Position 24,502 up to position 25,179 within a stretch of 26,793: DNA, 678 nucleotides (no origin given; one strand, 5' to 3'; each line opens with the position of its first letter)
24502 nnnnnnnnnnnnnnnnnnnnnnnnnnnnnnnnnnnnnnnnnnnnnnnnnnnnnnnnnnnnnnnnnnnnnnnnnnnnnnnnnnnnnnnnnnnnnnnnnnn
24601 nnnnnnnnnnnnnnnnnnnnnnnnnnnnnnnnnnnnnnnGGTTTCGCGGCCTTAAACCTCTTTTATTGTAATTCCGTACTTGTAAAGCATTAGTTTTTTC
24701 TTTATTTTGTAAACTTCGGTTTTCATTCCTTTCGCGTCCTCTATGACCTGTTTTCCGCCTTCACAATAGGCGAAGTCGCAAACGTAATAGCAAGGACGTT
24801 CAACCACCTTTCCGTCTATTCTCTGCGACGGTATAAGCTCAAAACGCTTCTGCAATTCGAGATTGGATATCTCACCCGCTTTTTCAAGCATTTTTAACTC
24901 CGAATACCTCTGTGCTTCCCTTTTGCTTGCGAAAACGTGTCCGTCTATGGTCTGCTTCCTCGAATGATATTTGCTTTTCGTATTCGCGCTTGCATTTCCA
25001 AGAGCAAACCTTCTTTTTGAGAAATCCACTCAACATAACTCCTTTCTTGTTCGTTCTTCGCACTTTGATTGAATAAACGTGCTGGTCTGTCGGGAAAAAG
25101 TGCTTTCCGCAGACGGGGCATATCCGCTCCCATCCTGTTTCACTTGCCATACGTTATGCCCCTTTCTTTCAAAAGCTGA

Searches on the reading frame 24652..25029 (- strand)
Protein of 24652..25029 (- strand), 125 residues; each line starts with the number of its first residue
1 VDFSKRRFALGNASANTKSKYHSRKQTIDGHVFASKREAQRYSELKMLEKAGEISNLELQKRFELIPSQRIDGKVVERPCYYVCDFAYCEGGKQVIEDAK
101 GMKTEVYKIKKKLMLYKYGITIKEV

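Call 68: search_protein_families(library=pfam, proteins=[window:24652-25029:-], max_evalue=0.001)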
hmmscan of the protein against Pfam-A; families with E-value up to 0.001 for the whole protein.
window:24652-25029:- (125 aa): 1 family
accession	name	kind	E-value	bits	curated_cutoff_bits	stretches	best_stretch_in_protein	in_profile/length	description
PF06356.17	DUF1064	-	2.7e-27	95.9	24.7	1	18-118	1-101/117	Protein of unknown function (DUF1064)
